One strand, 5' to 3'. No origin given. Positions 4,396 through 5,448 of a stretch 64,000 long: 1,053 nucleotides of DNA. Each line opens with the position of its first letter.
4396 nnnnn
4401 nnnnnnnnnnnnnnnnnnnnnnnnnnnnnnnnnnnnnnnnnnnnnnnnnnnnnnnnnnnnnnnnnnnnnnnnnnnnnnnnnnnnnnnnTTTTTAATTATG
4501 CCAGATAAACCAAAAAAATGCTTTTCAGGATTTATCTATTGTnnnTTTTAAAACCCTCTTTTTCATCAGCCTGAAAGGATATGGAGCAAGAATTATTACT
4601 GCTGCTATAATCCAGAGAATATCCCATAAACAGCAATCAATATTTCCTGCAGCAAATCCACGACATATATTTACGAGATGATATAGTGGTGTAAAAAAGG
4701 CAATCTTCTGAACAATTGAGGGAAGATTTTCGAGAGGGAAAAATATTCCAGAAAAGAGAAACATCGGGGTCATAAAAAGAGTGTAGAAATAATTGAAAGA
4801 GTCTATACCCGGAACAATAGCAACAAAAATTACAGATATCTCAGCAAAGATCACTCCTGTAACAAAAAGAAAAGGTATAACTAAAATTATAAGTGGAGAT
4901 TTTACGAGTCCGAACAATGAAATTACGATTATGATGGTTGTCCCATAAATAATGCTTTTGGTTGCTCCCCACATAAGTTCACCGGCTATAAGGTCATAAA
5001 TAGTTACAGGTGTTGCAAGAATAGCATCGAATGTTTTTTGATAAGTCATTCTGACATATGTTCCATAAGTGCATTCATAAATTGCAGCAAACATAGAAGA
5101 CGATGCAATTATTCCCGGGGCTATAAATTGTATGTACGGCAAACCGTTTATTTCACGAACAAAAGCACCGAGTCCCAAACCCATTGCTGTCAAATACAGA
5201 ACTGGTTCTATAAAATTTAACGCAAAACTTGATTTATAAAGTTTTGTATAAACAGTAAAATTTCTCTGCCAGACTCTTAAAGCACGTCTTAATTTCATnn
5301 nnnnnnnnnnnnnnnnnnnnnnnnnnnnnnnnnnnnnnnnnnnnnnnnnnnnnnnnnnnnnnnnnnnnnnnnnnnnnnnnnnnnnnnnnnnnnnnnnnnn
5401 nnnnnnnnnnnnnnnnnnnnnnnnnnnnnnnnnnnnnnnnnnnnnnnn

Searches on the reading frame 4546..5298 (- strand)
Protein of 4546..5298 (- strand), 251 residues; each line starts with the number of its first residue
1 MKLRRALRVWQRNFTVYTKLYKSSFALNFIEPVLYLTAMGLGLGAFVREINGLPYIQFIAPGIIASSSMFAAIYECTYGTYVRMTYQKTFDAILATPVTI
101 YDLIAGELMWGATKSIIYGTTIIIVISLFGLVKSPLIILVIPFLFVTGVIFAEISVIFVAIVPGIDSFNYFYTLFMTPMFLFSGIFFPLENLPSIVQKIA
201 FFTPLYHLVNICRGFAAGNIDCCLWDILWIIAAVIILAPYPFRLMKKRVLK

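Call 35: search_protein_families(library=pfam, proteins=[window:4546-5298:-], max_evalue=0.0001)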
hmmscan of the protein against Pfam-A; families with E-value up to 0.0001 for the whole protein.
window:4546-5298:- (251 aa): 2 families
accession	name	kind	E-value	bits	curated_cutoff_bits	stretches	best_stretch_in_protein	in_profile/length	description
PF01061.29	ABC2_membrane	-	1.8e-15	57.5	26.9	1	9-213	6-207/211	ABC-2 type transporter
PF12698.13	ABC2_membrane_3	-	1.5e-06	28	31.6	1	55-237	160-341/347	ABC-2 family transporter protein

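Call 88: search_solved_structures(query=window:4546-5298:-, max_evalue=1)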
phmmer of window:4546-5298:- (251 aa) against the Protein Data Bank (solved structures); distinct sequences matched with E-value up to 1: 0.
